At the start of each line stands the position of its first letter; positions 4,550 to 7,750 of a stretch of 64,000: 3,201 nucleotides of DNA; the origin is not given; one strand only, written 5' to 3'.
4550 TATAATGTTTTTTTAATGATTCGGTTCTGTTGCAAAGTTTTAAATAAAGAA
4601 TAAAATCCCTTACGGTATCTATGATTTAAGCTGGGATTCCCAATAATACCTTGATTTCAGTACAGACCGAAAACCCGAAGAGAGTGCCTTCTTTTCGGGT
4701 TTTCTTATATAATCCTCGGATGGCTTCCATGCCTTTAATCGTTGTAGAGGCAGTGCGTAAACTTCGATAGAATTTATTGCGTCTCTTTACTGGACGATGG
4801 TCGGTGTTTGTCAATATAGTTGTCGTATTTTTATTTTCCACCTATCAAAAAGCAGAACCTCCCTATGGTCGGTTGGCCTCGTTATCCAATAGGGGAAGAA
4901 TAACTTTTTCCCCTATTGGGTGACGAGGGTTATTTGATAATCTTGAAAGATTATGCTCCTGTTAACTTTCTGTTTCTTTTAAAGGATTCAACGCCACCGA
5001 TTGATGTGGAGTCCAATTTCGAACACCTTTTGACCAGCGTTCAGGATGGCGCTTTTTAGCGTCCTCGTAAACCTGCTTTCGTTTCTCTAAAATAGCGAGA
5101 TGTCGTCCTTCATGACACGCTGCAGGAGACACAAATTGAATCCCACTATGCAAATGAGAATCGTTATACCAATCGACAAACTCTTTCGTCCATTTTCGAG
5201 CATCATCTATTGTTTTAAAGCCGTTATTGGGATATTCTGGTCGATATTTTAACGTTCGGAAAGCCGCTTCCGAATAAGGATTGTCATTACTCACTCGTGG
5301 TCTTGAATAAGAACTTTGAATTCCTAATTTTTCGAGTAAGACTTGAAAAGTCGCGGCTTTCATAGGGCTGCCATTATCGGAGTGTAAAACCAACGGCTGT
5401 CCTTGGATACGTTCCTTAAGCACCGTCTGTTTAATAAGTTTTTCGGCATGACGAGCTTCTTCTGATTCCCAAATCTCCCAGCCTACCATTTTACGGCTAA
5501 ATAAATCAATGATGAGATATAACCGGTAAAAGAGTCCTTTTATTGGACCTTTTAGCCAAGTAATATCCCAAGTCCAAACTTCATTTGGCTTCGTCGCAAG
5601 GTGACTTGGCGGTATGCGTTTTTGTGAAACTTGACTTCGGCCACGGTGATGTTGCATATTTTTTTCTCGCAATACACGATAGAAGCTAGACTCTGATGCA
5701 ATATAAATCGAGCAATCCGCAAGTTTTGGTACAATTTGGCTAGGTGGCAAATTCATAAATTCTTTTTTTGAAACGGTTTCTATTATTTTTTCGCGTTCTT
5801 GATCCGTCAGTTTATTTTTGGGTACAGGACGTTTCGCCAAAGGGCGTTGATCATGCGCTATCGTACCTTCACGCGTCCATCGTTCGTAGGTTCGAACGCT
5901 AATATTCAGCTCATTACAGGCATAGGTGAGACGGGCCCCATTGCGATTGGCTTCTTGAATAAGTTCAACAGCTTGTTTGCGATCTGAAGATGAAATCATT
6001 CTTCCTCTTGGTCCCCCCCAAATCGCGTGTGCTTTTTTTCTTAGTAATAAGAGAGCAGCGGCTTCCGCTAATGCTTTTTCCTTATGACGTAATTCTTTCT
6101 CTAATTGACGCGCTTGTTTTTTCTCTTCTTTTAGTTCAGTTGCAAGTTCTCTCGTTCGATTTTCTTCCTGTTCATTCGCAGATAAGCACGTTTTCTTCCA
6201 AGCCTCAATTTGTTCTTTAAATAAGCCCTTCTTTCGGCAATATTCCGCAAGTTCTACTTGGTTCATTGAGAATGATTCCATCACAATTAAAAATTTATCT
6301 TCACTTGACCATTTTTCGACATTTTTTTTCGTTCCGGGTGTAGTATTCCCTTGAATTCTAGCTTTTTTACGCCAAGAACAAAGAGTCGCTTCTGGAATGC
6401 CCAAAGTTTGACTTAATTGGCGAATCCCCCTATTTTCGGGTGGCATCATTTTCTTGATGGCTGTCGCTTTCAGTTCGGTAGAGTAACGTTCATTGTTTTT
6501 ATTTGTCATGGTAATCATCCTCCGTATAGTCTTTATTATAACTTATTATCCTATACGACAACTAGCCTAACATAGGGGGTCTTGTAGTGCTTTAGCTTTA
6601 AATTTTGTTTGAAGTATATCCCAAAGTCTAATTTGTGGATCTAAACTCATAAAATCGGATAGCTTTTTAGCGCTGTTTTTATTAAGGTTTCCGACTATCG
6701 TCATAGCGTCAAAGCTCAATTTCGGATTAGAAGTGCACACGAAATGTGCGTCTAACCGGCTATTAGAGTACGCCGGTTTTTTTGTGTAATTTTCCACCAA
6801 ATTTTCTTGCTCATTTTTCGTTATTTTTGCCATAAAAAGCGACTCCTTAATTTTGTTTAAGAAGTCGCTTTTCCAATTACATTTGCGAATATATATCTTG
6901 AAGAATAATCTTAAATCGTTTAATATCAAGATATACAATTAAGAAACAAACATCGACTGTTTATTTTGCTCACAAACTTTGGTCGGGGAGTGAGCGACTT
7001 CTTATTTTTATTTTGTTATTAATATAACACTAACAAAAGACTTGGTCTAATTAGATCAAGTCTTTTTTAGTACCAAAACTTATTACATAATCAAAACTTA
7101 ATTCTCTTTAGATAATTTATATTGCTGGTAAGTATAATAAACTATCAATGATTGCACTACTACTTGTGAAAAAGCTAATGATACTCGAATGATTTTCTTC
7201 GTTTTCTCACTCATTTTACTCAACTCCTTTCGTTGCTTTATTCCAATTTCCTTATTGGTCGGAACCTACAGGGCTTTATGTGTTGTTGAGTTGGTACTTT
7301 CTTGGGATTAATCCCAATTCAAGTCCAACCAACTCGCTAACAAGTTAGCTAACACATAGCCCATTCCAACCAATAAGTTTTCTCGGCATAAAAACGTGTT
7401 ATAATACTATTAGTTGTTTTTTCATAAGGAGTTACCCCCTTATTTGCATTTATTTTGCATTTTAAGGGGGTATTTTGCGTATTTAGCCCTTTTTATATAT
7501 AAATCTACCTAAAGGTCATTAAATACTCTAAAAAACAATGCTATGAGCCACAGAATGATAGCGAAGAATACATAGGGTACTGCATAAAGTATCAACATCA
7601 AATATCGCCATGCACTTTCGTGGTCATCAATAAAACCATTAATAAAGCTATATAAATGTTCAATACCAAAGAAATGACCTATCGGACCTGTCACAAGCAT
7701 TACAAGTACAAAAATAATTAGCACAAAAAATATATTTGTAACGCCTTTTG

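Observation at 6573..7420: Truncated pT181-family rep gene retaining a complete attenuator-type leader, predicted countertranscript and dso nick motif inside a large IS-rich plasmid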

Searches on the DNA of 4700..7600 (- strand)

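Call 4: search_dna_similar(query=window:6400-7600:-, collection=plasmids, mode=near, max_rows=30)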
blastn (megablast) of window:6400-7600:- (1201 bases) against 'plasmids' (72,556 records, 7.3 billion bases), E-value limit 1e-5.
Records with a match: 400; places in all: 449; records where one place covers at least 80% of the query: 74.
Best place of each record, by identity: >=99% 106; 95-99% 61; 90-95% 30; 80-90% 123; 60-80% 80.
By first word of the organism name: Staphylococcus 268; Enterococcus 103; Mammaliicoccus 24; Streptomyces 1; Sphingobacterium 1; Prevotella 1; Pseudomonas 1; Streptococcus 1.
By predicted mobility (MOB-suite, as given by PLSDB): mobilizable 239; non-mobilizable 113; conjugative 48.
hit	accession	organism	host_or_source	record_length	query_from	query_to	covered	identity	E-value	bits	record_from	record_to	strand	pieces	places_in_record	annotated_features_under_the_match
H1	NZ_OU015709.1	Enterococcus faecium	Homo sapiens,Inguinal/Rectal swab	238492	1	1201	100%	100.0%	0e+0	2234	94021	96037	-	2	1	IS6-like element ISS1N family transposase | hypothetical protein | transposase | DUF334 domain-containing protein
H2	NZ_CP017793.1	Enterococcus faecium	Homo sapiens,Peritoneal fluid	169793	1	1201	100%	100.0%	0e+0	2218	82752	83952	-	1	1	transposase | DUF334 domain-containing protein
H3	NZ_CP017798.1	Enterococcus faecium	Homo sapiens,Peritoneal fluid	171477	1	1201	100%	100.0%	0e+0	2218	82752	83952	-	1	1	transposase | DUF334 domain-containing protein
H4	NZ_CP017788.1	Enterococcus faecium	Homo sapiens,wound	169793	1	1201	100%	100.0%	0e+0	2218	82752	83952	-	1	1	transposase | DUF334 domain-containing protein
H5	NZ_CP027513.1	Enterococcus faecium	Homo sapiens,blood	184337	1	1201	100%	100.0%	0e+0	2218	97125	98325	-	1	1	transposase | DUF334 domain-containing protein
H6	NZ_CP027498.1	Enterococcus faecium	Homo sapiens,not_blood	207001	1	1201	100%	100.0%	0e+0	2218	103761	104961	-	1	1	transposase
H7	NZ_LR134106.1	Enterococcus faecium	-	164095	1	1201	100%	100.0%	0e+0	2218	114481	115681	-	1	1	transposase | DUF334 domain-containing protein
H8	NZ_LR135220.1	Enterococcus faecium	-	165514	1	1201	100%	100.0%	0e+0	2218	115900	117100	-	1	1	transposase | DUF334 domain-containing protein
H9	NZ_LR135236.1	Enterococcus faecium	-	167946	1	1201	100%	100.0%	0e+0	2218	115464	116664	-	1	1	transposase | DUF334 domain-containing protein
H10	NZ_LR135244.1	Enterococcus faecium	-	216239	1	1201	100%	100.0%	0e+0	2218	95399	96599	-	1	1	transposase | DUF334 domain-containing protein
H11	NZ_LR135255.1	Enterococcus faecium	-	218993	1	1201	100%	100.0%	0e+0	2218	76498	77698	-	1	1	transposase | DUF334 domain-containing protein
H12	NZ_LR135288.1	Enterococcus faecium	-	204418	1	1201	100%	100.0%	0e+0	2218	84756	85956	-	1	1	transposase | DUF334 domain-containing protein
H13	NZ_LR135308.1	Enterococcus faecium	-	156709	1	1201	100%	100.0%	0e+0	2218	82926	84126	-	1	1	transposase | DUF334 domain-containing protein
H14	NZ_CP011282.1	Enterococcus faecium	single cell culture,blood of a ...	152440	1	1201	100%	100.0%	0e+0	2218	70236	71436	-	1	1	transposase | DUF334 domain-containing protein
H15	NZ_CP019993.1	Enterococcus faecium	Homo sapiens,rectal swab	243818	1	1201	100%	100.0%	0e+0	2218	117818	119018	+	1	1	transposase | hypothetical protein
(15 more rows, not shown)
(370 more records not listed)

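Call 6: get_annotated_region(hit=H2, flank=6000)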
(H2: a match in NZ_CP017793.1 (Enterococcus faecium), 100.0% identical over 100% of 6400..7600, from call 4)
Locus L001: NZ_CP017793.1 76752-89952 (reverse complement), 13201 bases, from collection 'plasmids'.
description: Enterococcus faecium strain E240 plasmid unnamed1, complete sequence
organism: Enterococcus faecium (NCBI taxid 1352)
taxonomy: Bacteria; Bacillota; Bacilli; Lactobacillales; Enterococcaceae; Enterococcus; Enterococcus faecium
host: -; source: Homo sapiens,Peritoneal fluid; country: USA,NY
typing (MOB-suite, as given by PLSDB): non-mobilizable; replicon rep_cluster_893,rep_cluster_943
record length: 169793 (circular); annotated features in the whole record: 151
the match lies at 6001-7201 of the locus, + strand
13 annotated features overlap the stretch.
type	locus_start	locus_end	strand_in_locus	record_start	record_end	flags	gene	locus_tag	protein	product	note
CDS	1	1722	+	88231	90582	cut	-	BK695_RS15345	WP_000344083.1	glycoside hydrolase domain-containing protein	-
CDS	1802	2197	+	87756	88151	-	-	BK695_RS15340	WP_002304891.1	hypothetical protein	-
CDS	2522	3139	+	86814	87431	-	-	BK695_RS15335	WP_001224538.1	recombinase family protein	GO:0006310 - DNA recombination [Evidence IEA]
CDS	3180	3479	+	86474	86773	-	-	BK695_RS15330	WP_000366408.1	BRCT domain-containing protein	-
CDS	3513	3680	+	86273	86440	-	-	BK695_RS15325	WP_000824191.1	hypothetical protein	-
CDS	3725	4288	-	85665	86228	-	-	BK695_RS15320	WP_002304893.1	recombinase family protein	GO:0006310 - DNA recombination [Evidence IEA]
CDS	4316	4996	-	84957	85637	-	-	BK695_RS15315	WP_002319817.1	IS6-like element ISS1N family transposase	GO:0006313 - DNA transposition [Evidence IEA]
CDS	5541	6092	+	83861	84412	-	-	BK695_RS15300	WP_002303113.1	DUF334 domain-containing protein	-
CDS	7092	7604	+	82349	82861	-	-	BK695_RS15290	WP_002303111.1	transposase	GO:0006313 - DNA transposition [Evidence IEA]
CDS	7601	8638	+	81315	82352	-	-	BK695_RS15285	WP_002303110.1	IS3 family transposase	-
CDS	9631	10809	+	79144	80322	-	-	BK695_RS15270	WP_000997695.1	IS256-like element ISEf1 family transposase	GO:0006313 - DNA transposition [Evidence IEA]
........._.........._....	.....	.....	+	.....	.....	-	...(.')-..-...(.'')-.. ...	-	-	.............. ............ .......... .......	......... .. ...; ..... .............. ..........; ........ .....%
CDS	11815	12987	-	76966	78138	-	-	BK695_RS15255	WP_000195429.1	IS256-like element IS256 family transposase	GO:0006313 - DNA transposition [Evidence IEA]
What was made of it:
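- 4809..6572 (-): IS3-family element (IRs 16/20, TG...CA; orfA/orfB) adjacent to the truncation point. Filler: 7 nt CCCCCTA at 6573-6579 and 6 nt AACACC at 4803-4808. Annotated 'IS3 family transposase' in CP017793 (call 6).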

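Call 7: search_dna_similar(query=window:6573-7420:-, collection=plasmids, mode=distant, max_rows=60, rows=spread)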
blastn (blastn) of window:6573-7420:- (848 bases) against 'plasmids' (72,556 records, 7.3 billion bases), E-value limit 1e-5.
Records with a match: 738; places in all: 898; records where one place covers at least 80% of the query: 175.
Best place of each record, by identity: >=99% 98; 95-99% 22; 90-95% 32; 80-90% 225; 60-80% 361.
By first word of the organism name: Staphylococcus 525; Enterococcus 172; Mammaliicoccus 27; Macrococcoides 3; Streptococcus 3; Prevotella 2; Lactococcus 2; Streptomyces 1; Sphingobacterium 1; Pseudomonas 1; and 1 more.
By predicted mobility (MOB-suite, as given by PLSDB): mobilizable 375; non-mobilizable 300; conjugative 63.
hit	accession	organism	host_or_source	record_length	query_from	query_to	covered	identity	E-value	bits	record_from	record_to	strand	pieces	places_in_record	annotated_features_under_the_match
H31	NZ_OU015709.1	Enterococcus faecium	Homo sapiens,Inguinal/Rectal swab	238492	1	848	100%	100.0%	0e+0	1546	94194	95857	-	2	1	IS6-like element ISS1N family transposase | hypothetical protein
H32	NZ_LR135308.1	Enterococcus faecium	-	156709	1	848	100%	100.0%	0e+0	1530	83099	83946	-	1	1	none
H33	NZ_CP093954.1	Enterococcus faecium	Homo sapiens,urine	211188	1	848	100%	100.0%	0e+0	1530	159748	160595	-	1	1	none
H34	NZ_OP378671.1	Enterococcus faecium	-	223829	1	848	100%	100.0%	0e+0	1530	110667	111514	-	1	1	none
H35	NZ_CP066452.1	Enterococcus faecium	Homo sapiens,cell culture,rectal swab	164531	1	848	100%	100.0%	0e+0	1530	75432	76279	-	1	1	none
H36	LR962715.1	Enterococcus faecalis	-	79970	1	848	100%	100.0%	0e+0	1530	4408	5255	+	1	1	none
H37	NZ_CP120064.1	Mammaliicoccus lentus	Canis lupus familiaris,cell ...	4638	1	841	99%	85.2%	0e+0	988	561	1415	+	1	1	replication initiation factor domain-containing protein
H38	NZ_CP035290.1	Staphylococcus epidermidis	-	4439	18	841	97%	74.2%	2e-148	534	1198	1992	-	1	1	replication initiation factor domain-containing protein | mobV: MobV family relaxase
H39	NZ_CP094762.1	Staphylococcus aureus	Camel,Pus swab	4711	18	841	97%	74.2%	2e-148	534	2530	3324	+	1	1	replication initiation factor domain-containing protein | mobV: MobV family relaxase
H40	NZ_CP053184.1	Staphylococcus aureus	Homo sapiens,bile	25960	18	841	97%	74.2%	2e-148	534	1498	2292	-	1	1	mobV: MobV family relaxase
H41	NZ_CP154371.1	Staphylococcus xylosus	cell culture,Meju, a korean fermented ...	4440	18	841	97%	74.2%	2e-148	534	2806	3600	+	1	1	replication initiation factor domain-containing protein | mobV: MobV family relaxase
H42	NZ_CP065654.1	Staphylococcus epidermidis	-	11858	18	841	97%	74.1%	3e-145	522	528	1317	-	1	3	none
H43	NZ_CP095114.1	Staphylococcus aureus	Camel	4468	18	841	97%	74.0%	6e-148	532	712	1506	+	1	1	replication initiation factor domain-containing protein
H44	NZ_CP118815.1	Staphylococcus epidermidis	Camelus dromedarius,Bactrial agar ...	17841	18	841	97%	73.2%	2e-140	507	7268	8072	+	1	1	none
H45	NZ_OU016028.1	Enterococcus faecium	Homo sapiens,Superficial wound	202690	299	848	65%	100.0%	0e+0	993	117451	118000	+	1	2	none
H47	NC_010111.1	Staphylococcus aureus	-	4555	165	841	80%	78.1%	4e-157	562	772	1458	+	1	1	replication initiation factor domain-containing protein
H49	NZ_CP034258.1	Staphylococcus aureus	Homo sapiens,blood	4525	23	841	78%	77.4%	1e-73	521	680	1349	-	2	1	replication initiation factor domain-containing protein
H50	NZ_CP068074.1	Staphylococcus condimenti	-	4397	165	841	80%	73.1%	3e-108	400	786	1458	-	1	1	replication initiation factor domain-containing protein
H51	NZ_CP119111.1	Staphylococcus aureus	EQA test strain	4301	165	841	80%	72.9%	7e-109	401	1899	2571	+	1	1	replication initiation factor domain-containing protein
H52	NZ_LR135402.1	Enterococcus faecium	-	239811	361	848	58%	100.0%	0e+0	881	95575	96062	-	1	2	none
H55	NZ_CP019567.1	Staphylococcus aureus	Homo sapiens,skin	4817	354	841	58%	75.2%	2e-85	324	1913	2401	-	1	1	replication initiation factor domain-containing protein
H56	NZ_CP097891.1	Staphylococcus arlettae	Homo sapiens,Conjunctival secretion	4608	343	841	59%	73.0%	7e-78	298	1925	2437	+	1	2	replication initiation factor domain-containing protein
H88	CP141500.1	Staphylococcus aureus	Homo sapiens,clinical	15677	113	184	8%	97.2%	1e-24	122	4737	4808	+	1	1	none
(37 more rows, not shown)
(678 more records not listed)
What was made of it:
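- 7233..7397 (-): ssoA/palA single-strand (lagging-strand) origin, with RSB at 7378-7392 and CS-6 TAGCGA at 7334-7339. This block alone is 84-92% identical to many unrelated 2.4-kb staphylococcal plasmids (call 7).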

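Call 13: get_annotated_region(hit=H47, flank=1500)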
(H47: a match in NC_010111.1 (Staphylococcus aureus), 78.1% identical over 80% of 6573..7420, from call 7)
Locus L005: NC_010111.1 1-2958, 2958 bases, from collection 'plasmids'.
description: Staphylococcus aureus plasmid pTZ4, complete sequence
organism: Staphylococcus aureus (NCBI taxid 1280)
taxonomy: Bacteria; Bacillota; Bacilli; Bacillales; Staphylococcaceae; Staphylococcus; Staphylococcus aureus
host: -; source: -; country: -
typing (MOB-suite, as given by PLSDB): mobilizable; replicon rep_cluster_1118; relaxase MOBP
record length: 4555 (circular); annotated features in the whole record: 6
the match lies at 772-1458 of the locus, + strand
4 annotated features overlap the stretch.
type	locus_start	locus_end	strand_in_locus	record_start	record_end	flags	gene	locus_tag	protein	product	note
CDS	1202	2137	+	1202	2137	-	-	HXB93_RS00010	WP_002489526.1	replication initiation factor domain-containing protein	GO:0006270 - DNA replication initiation [Evidence IEA]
CDS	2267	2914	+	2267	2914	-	-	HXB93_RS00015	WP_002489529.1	type A-7 chloramphenicol O-acetyltransferase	-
predicted_resistance_gene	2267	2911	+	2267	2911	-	catA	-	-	type A-7 chloramphenicol O-acetyltransferase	predicted by amrfinderplus; class PHENICOL; identity 100.0%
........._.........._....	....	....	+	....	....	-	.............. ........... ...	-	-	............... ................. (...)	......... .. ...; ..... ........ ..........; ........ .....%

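Call 14: get_annotated_region(hit=H50, flank=1500)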
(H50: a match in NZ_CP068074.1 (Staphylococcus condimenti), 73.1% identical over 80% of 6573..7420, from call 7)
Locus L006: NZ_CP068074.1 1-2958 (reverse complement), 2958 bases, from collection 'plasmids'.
description: Staphylococcus condimenti strain FDAARGOS_1148 plasmid unnamed1, complete sequence
organism: Staphylococcus condimenti (NCBI taxid 70255)
taxonomy: Bacteria; Bacillota; Bacilli; Bacillales; Staphylococcaceae; Staphylococcus; Staphylococcus condimenti
host: -; source: -; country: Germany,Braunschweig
typing (MOB-suite, as given by PLSDB): mobilizable; replicon rep_cluster_1118; relaxase MOBP
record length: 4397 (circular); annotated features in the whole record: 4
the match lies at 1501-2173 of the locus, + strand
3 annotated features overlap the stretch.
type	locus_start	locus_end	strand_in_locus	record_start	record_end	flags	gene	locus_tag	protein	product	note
CDS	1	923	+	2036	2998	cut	-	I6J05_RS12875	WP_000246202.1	relaxase/mobilization nuclease domain-containing protein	-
CDS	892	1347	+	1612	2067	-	-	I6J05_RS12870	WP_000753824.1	DUF334 domain-containing protein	-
CDS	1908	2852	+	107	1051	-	-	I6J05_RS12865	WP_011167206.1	replication initiation factor domain-containing protein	GO:0006270 - DNA replication initiation [Evidence IEA]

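Call 15: get_annotated_region(hit=H51, flank=1500)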
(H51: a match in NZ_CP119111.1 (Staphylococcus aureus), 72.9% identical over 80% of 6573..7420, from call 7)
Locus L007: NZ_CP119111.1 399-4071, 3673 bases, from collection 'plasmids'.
description: Staphylococcus aureus strain GENOMIC22-001 plasmid pCFSAN126946_02, complete sequence
organism: Staphylococcus aureus (NCBI taxid 1280)
taxonomy: Bacteria; Bacillota; Bacilli; Bacillales; Staphylococcaceae; Staphylococcus; Staphylococcus aureus
host: -; source: EQA test strain; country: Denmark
typing (MOB-suite, as given by PLSDB): mobilizable; replicon rep_cluster_1118; relaxase MOBP
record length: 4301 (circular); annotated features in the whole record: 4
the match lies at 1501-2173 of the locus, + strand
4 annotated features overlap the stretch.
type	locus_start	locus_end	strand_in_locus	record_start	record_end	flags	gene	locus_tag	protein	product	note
CDS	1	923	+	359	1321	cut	-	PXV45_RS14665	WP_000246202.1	relaxase/mobilization nuclease domain-containing protein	-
CDS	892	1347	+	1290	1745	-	-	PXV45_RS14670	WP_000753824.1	DUF334 domain-containing protein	-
CDS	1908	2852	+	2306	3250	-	-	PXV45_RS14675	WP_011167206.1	replication initiation factor domain-containing protein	GO:0006270 - DNA replication initiation [Evidence IEA]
predicted_resistance_gene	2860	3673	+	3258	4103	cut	str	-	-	streptomycin adenylyltransferase Str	predicted by amrfinderplus; class AMINOGLYCOSIDE; identity 100.0%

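Call 16: get_annotated_region(hit=H55, flank=1500)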
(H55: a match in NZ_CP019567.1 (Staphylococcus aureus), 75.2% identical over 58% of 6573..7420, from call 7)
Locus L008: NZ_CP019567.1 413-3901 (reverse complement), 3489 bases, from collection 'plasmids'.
description: Staphylococcus aureus strain SR434 plasmid pSR04, complete sequence
organism: Staphylococcus aureus (NCBI taxid 1280)
taxonomy: Bacteria; Bacillota; Bacilli; Bacillales; Staphylococcaceae; Staphylococcus; Staphylococcus aureus
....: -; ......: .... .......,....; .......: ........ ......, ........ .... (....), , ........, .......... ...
typing (MOB-suite, as given by PLSDB): non-mobilizable; replicon rep_cluster_1017,rep_cluster_1118
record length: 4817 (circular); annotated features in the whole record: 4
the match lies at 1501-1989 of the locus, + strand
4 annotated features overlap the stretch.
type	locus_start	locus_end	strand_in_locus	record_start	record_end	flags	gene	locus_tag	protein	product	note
CDS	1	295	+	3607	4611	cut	-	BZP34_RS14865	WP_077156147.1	protein rep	-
CDS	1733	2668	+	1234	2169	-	-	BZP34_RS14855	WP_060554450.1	replication initiation factor domain-containing protein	GO:0006270 - DNA replication initiation [Evidence IEA]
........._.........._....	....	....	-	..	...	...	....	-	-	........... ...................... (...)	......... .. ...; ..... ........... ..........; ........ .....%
predicted_resistance_gene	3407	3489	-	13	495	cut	lnu(A)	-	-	lincosamide nucleotidyltransferase Lnu(A)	predicted by amrfinderplus; class LINCOSAMIDE; identity 100.0%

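Call 17: get_annotated_region(hit=H56, flank=1500)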
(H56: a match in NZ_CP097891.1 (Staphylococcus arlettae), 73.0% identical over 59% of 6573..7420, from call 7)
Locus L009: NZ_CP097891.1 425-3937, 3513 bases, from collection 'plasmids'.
description: Staphylococcus arlettae strain SA283 plasmid pSA283-4, complete sequence
organism: Staphylococcus arlettae (NCBI taxid 29378)
taxonomy: Bacteria; Bacillota; Bacilli; Bacillales; Staphylococcaceae; Staphylococcus; Staphylococcus arlettae
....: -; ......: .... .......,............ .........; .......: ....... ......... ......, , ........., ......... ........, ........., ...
typing (MOB-suite, as given by PLSDB): mobilizable; replicon rep_cluster_1118; relaxase MOBV
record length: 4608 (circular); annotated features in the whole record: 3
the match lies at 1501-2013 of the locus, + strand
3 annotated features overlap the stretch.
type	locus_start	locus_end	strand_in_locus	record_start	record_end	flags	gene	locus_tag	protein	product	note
CDS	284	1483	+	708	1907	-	-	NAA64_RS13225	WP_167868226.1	restriction endonuclease subunit S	GO:0006304 - DNA modification [Evidence IEA]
CDS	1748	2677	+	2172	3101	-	-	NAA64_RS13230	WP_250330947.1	replication initiation factor domain-containing protein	GO:0006270 - DNA replication initiation [Evidence IEA]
CDS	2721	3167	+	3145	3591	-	-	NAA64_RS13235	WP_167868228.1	hypothetical protein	-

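Call 18: get_annotated_region(hit=H49, flank=1500)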
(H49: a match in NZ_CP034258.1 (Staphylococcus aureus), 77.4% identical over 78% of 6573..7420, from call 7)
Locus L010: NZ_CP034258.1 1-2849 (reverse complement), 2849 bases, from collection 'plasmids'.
description: Staphylococcus aureus strain P1D12C1 plasmid unnamed1, complete sequence
organism: Staphylococcus aureus (NCBI taxid 1280)
taxonomy: Bacteria; Bacillota; Bacilli; Bacillales; Staphylococcaceae; Staphylococcus; Staphylococcus aureus
host: -; source: Homo sapiens,blood; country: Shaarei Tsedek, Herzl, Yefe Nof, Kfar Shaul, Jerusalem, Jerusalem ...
typing (MOB-suite, as given by PLSDB): mobilizable; replicon rep_cluster_1118; relaxase MOBP
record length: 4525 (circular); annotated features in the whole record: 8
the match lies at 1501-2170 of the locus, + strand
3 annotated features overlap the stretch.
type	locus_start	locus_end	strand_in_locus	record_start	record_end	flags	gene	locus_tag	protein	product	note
CDS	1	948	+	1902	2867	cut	-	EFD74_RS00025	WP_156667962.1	relaxase/mobilization nuclease domain-containing protein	-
CDS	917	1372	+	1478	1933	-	-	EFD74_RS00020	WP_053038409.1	DUF334 domain-containing protein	-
CDS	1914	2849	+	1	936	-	-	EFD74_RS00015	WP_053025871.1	replication initiation factor domain-containing protein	GO:0006270 - DNA replication initiation [Evidence IEA]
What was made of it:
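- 7509..8060 (-): mobB-like gene (DUF334, 183 aa), intact. The last 75 nt of mobA lie at 8026-8100. It has the same position after mobA in pS194-like plasmids (calls 14, 15, 18).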
